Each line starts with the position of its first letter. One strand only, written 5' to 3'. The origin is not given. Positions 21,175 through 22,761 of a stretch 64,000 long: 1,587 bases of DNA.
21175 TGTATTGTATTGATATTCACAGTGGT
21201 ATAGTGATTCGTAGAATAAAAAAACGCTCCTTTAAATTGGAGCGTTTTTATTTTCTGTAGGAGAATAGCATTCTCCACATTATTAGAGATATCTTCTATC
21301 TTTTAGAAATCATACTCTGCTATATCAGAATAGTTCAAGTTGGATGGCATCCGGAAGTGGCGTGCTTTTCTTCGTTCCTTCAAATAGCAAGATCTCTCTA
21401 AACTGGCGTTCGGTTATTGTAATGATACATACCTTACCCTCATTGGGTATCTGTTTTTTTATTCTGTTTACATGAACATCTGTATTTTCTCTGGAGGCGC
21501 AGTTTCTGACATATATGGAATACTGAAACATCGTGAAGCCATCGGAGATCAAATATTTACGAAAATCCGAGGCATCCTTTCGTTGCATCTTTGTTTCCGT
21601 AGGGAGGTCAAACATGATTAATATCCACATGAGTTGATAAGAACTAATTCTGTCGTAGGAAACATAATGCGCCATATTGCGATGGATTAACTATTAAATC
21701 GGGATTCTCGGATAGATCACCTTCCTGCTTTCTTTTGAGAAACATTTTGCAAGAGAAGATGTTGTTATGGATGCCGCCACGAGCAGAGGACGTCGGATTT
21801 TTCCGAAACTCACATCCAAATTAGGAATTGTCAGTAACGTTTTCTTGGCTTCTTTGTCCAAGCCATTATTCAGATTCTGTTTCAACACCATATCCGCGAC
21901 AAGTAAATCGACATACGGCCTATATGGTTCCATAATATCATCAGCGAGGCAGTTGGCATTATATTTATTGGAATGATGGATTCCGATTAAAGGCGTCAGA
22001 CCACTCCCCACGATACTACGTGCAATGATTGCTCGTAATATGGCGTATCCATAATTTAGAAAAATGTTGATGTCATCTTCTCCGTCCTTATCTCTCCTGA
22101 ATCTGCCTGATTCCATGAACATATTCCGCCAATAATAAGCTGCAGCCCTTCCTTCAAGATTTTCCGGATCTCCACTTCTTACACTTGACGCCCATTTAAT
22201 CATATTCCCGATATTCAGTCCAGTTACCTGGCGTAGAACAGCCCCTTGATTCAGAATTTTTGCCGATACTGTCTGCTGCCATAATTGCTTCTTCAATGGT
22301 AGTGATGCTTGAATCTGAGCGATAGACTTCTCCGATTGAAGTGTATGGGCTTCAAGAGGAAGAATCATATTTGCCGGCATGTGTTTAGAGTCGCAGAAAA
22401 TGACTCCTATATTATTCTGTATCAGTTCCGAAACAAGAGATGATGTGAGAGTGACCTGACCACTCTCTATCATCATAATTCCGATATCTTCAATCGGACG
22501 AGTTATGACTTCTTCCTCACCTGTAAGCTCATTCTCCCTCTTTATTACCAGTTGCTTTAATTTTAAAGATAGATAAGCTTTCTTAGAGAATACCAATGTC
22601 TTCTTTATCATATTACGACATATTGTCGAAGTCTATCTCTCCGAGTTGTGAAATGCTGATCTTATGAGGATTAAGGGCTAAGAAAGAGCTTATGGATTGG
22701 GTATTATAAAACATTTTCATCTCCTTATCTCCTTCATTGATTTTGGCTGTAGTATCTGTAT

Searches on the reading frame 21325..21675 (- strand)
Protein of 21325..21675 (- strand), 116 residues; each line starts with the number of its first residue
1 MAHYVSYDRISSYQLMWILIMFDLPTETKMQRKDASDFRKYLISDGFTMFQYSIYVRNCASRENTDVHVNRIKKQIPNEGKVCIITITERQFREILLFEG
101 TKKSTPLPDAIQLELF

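Call 17: search_protein_families(library=ncbifam, proteins=[window:21325-21675:-])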
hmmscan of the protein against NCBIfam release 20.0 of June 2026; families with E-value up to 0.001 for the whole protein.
window:21325-21675:- (116 aa): 1 family
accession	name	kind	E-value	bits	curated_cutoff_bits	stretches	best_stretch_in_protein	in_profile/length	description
TIGR01573.1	cas2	equivalog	2.3e-20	72.6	24.5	1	16-106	1-89/96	CRISPR-associated endonuclease Cas2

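Call 65: find_encoding_contigs(protein=window:21325-21675:-, flank=3000, max_places=10)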
Protein window:21325-21675:- (116 aa): 23 contigs read that carry it; 10 places shown.
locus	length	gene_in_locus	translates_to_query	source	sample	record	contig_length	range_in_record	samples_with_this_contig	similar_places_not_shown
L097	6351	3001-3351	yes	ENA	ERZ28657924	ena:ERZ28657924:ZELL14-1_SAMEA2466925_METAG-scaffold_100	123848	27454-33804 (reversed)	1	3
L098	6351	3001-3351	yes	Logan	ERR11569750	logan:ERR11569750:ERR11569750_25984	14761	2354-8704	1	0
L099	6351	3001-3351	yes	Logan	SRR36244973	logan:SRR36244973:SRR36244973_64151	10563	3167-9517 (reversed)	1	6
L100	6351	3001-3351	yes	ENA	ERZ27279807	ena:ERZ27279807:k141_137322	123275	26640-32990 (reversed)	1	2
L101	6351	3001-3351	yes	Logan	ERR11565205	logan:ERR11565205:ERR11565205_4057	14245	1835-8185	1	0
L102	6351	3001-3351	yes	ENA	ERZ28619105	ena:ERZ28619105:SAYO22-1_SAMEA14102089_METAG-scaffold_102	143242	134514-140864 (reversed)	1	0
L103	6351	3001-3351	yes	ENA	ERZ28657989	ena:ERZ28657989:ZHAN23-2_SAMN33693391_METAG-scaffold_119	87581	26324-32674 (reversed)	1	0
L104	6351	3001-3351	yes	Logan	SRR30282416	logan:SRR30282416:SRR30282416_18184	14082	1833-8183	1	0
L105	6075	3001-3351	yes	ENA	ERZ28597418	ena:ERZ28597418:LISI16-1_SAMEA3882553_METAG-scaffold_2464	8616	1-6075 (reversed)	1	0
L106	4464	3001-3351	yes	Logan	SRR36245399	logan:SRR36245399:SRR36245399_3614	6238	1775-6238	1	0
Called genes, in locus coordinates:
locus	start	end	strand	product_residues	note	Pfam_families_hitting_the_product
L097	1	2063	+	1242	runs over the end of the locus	PF01844:HNH (weak), PF13395:HNH_4, PF18541:RuvC_III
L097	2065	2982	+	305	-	PF01867:Cas_Cas1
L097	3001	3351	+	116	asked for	PF20803:PaaX_M (weak), PF09827:CRISPR_Cas2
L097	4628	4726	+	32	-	-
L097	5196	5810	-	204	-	PF11042:DUF2750, PF10905:DUF2695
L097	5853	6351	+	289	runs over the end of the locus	-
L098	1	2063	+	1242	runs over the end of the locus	PF01844:HNH (weak), PF13395:HNH_4, PF18541:RuvC_III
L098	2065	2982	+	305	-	PF01867:Cas_Cas1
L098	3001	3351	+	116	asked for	PF20803:PaaX_M (weak), PF09827:CRISPR_Cas2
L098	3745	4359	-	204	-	PF11042:DUF2750, PF10905:DUF2695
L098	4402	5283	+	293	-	-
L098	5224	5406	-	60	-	-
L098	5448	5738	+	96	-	PF00893:Multi_Drug_Res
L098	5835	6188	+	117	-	PF01381:HTH_3 (weak)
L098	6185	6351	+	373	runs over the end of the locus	PF13657:Couple_hipA, PF07804:HipA_C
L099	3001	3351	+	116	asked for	PF20803:PaaX_M (weak), PF09827:CRISPR_Cas2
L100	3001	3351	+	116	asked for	PF20803:PaaX_M (weak), PF09827:CRISPR_Cas2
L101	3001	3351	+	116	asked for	PF20803:PaaX_M (weak), PF09827:CRISPR_Cas2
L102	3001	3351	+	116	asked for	PF20803:PaaX_M (weak), PF09827:CRISPR_Cas2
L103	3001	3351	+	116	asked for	PF20803:PaaX_M (weak), PF09827:CRISPR_Cas2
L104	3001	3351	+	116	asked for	PF20803:PaaX_M (weak), PF09827:CRISPR_Cas2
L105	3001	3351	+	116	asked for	PF20803:PaaX_M (weak), PF09827:CRISPR_Cas2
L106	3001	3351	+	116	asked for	PF20803:PaaX_M (weak), PF09827:CRISPR_Cas2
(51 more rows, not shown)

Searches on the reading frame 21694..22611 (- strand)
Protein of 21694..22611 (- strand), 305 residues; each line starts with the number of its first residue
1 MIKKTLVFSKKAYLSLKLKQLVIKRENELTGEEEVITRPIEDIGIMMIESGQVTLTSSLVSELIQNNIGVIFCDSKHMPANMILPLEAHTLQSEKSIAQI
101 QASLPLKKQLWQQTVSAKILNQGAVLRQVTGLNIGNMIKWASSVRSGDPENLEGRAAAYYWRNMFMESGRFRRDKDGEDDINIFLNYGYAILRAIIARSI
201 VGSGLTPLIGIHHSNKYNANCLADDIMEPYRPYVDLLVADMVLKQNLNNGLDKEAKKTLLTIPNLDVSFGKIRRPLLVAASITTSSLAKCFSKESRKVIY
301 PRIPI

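Call 17: search_protein_families(library=ncbifam, proteins=[window:21694-22611:-])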
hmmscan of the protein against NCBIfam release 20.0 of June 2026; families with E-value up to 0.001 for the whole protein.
window:21694-22611:- (305 aa): 9 families
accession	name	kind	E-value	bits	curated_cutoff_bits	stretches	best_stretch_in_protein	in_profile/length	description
TIGR03639.1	cas1_NMENI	exception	1.3e-87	293.6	120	1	3-287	1-277/278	type II CRISPR-associated endonuclease Cas1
TIGR00287.1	cas1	equivalog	3.4e-28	98.7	71.7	1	7-246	4-258/327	CRISPR-associated endonuclease Cas1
NF049935.1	cas4g_cas1g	exception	3.4e-20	72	560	1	7-250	219-471/546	CRISPR-associated endonuclease Cas4g/Cas1g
TIGR04093.1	cas1_CYANO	exception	4.5e-19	68.6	385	1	9-248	6-262/334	type I-D CRISPR-associated endonuclease Cas1d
TIGR04329.1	cas1_PREFRAN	exception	1.2e-14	54.2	300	1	8-248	11-256/317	type V CRISPR-associated endonuclease Cas1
TIGR03640.1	cas1_DVULG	exception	3.6e-12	46.1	385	1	154-249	165-269/340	type I-C CRISPR-associated endonuclease Cas1c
TIGR03641.1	cas1_HMARI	exception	1.3e-08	34.6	304.1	1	34-259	25-264/324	type I-B CRISPR-associated endonuclease Cas1b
TIGR03983.1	cas1_MYXAN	equivalog_domain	1.3e-08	34.2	358.05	1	165-247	192-273/347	type I-MYXAN CRISPR-associated endonuclease Cas1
TIGR03638.1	cas1_ECOLI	exception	1.1e-05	24.9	215.6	0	172-236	163-225/269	type I-E CRISPR-associated endonuclease Cas1e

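Call 18: find_homologous_proteins(query=window:21694-22611:-, max_evalue=1e-20)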
Query window:21694-22611:- (305 aa): 8000 proteins with E <= 1e-20 among 8000 candidates; the best 120 are listed.
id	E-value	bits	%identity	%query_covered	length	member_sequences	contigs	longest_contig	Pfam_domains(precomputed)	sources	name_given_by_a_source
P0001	1.1e-195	666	100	100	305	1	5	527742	PF01867.22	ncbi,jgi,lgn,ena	jgi:CRISPR-associated protein Cas1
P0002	5.3e-195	664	99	100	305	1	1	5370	PF01867.22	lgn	-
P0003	2.2e-194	662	99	100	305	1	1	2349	PF01867.22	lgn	-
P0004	3.5e-194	661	99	100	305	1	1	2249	PF01867.22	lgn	-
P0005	5.1e-194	661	99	100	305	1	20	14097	PF01867.22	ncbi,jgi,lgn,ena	jgi:CRISPR-associated protein Cas1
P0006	6.9e-194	660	99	100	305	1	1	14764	PF01867.22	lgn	-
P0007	1.9e-193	659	99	100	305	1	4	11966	PF01867.22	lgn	-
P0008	2.4e-193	659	99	100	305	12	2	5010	PF01867.22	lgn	-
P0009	2.6e-193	658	98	100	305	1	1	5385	PF01867.22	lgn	-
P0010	4.7e-193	658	98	100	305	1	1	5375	PF01867.22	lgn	-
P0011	6.5e-193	657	99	100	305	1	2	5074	PF01867.22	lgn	-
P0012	6.5e-193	657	98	100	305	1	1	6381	PF01867.22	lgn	-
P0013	1.5e-192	656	99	100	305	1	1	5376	PF01867.22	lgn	-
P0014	1.7e-192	656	98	100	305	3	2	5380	PF01867.22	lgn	-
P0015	3.2e-192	655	97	100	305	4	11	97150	PF01867.22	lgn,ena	-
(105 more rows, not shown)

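Call 20: find_related_loci(query=A1, collection=genome_contigs, flank=6000)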
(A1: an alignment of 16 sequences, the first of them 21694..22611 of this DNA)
Query A1 (305 aa) in genome_contigs; peptide patterns used: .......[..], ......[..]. (x = any residue, [..] = any of these).
600 stretches matched a pattern (row limit reached: there are more); 586 encode a relative of the query (tblastn E <= 1e-3); the best 80 are kept; 80 distinct loci.
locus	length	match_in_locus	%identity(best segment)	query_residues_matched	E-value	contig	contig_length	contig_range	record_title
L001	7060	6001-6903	58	1-303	9e-117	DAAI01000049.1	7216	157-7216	MAG TPA_asm: Bacteroidales bacterium GP1 GP_572, whole genome shotgun sequence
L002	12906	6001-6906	59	1-303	6e-115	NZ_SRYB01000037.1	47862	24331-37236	Lepagella muris strain NM04_E33 NODE_37_length_47862_cov_587.538, whole genome shotgun sequence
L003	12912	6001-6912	57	1-305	2e-114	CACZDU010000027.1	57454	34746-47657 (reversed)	MAG: uncultured Bacteroidia bacterium isolate RUG12531 genome assembly, contig: RUG12531_asm_27, whole genome shotgun se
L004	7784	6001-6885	57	1-303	1e-113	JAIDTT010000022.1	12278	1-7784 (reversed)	MAG: Paramuribaculum sp. isolate SC0367_S14_2 SC0367_S14_2_contig_22, whole genome shotgun sequence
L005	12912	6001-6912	57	1-305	2e-113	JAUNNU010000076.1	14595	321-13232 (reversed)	MAG: Bacteroidia bacterium isolate S33M_St_15 NODE_1995_length_14595_cov_8.282531, whole genome shotgun sequence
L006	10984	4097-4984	57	1-301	5e-113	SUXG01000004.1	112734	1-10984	MAG: Bacteroidales bacterium isolate SIG118 NODE_789_length_112734_cov_3.758106, whole genome shotgun sequence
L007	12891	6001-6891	57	1-301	2e-111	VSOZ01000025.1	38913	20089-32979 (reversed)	MAG: Muribaculum sp. isolate SC1186_S39_bin.11 SC1186_S39_SC1186_S39_bin.11_contig_25, whole genome shotgun sequence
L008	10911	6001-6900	56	1-301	5e-111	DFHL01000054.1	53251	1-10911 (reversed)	MAG TPA_asm: Bacteroidales bacterium UBA3724 UBA3724_contig_9497, whole genome shotgun sequence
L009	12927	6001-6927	55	1-303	6e-111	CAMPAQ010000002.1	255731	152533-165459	MAG: uncultured Bacteroidales bacterium isolate SRR873602_bin.50_metaWRAP_v1.3_MAG genome assembly, contig: NODE_22_leng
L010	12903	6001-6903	55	1-303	1e-110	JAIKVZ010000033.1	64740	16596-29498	MAG: Bacteroidales bacterium isolate RUI415 k141_868911_flag=0_multi=14.9957_len=64740, whole genome shotgun sequence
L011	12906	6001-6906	55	1-303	2e-110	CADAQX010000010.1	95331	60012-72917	MAG: uncultured Bacteroidetes bacterium isolate RUG13549 genome assembly, contig: RUG13549_asm_10, whole genome shotgun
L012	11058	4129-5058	56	1-303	3e-110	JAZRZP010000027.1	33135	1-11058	MAG: Bacteroidales bacterium isolate T1900044948_TA20190001.MAGScoT_cleanbin_000001 SGB_3503_k141_2541180, whole genome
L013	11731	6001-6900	56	1-303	2e-110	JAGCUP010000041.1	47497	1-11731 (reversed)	MAG: Muribaculaceae bacterium isolate RGIG10137 Yak_Rumen-4__c419922, whole genome shotgun sequence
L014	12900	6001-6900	56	1-301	1e-110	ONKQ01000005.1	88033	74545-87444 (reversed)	uncultured Bacteroidales bacterium isolate RUG390 genome assembly, contig: scaffold_27, whole genome shotgun sequence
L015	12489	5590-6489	57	1-301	6e-110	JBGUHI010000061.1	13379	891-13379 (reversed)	MAG: Candidatus Limimorpha sp. isolate ruminal_MAG_354 ruminal_MAG_354_contig_0061, whole genome shotgun sequence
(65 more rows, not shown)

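Call 41: find_encoding_contigs(protein=P0001, flank=4000, max_places=6)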
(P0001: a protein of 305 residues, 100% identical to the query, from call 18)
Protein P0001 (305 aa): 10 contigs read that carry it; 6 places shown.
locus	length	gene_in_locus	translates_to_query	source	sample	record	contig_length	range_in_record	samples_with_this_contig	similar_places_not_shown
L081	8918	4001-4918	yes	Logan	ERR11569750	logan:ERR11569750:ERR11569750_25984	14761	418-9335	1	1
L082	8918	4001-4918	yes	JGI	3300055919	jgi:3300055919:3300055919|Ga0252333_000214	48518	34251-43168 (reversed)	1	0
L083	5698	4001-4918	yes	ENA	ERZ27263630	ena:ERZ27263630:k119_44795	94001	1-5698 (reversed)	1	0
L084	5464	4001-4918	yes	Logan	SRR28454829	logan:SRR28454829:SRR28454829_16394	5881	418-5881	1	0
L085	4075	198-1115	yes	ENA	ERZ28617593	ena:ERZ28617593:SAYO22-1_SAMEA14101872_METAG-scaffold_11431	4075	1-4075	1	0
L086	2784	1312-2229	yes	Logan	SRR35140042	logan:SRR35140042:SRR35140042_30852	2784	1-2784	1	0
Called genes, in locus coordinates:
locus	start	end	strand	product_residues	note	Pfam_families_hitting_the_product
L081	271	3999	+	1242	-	PF01844:HNH (weak), PF13395:HNH_4, PF18541:RuvC_III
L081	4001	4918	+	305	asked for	PF01867:Cas_Cas1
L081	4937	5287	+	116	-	PF20803:PaaX_M (weak), PF09827:CRISPR_Cas2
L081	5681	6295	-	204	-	PF11042:DUF2750, PF10905:DUF2695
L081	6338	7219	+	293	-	-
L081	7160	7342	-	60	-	-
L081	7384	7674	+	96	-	PF00893:Multi_Drug_Res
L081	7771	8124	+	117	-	PF01381:HTH_3 (weak)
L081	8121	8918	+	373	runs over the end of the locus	PF13657:Couple_hipA, PF07804:HipA_C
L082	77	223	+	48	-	-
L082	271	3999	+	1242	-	PF01844:HNH (weak), PF13395:HNH_4, PF18541:RuvC_III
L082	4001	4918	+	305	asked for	PF01867:Cas_Cas1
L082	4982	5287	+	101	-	PF09827:CRISPR_Cas2, PF20803:PaaX_M (weak)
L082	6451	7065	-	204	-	PF11042:DUF2750, PF10905:DUF2695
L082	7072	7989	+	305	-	-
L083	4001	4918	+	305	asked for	PF01867:Cas_Cas1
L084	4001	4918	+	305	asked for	PF01867:Cas_Cas1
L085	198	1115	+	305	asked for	PF01867:Cas_Cas1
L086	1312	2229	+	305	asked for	PF01867:Cas_Cas1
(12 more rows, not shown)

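Call 42: find_encoding_contigs(protein=P0005, flank=4000, max_places=10)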
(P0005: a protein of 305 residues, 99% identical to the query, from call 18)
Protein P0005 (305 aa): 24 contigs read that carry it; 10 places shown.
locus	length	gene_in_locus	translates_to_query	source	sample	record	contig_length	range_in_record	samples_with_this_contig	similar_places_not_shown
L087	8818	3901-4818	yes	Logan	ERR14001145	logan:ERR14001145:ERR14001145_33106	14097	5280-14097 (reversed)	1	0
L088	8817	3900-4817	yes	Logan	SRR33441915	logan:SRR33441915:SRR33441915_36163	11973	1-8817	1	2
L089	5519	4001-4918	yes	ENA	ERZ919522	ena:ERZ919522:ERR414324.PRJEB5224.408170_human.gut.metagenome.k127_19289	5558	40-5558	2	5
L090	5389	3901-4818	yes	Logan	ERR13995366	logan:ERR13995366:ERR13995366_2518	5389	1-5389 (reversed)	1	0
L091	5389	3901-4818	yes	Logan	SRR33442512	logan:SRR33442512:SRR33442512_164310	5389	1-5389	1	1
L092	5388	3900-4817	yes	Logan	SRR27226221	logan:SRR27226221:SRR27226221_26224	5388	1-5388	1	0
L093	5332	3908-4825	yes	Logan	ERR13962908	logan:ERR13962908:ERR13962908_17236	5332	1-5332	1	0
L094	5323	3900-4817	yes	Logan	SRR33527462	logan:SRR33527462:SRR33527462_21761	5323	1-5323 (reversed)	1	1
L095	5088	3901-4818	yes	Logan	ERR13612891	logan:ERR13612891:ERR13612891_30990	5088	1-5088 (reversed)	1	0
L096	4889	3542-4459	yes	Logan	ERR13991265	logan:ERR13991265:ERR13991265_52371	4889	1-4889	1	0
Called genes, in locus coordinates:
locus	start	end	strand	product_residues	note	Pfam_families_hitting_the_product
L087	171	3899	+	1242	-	PF01844:HNH (weak), PF13395:HNH_4, PF18541:RuvC_III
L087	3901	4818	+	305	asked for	PF01867:Cas_Cas1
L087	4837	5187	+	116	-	PF20803:PaaX_M (weak), PF09827:CRISPR_Cas2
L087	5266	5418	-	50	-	-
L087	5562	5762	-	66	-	-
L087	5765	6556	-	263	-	-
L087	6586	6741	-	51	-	-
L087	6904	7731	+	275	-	PF02265:S1-P1_nuclease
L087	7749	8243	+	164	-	PF13588:HSDR_N_2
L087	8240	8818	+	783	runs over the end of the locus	PF00580:UvrD-helicase, PF13245:AAA_19, PF13604:AAA_30 (faint), PF01443:Viral_helicase1 (faint), PF13361:UvrD_C, PF13538:UvrD_C_2, PF21196:PcrA_UvrD_tudor (weak)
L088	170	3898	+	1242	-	PF01844:HNH (weak), PF13395:HNH_4, PF18541:RuvC_III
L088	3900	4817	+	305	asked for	PF01867:Cas_Cas1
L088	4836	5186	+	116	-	PF20803:PaaX_M (weak), PF09827:CRISPR_Cas2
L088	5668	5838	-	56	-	-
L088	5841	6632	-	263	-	-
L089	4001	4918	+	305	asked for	PF01867:Cas_Cas1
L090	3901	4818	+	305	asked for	PF01867:Cas_Cas1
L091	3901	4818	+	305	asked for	PF01867:Cas_Cas1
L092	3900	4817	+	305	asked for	PF01867:Cas_Cas1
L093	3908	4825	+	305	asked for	PF01867:Cas_Cas1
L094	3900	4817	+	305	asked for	PF01867:Cas_Cas1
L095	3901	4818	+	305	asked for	PF01867:Cas_Cas1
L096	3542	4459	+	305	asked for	PF01867:Cas_Cas1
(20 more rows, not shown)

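Call 50: list_cluster_members(proteins=[P0001])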
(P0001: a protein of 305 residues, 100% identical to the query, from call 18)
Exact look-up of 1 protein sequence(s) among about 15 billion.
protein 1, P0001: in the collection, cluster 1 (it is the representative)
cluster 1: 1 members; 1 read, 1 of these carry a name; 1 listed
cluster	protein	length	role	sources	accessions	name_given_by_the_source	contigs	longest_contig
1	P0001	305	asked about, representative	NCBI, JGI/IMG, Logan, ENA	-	CRISPR-associated protein Cas1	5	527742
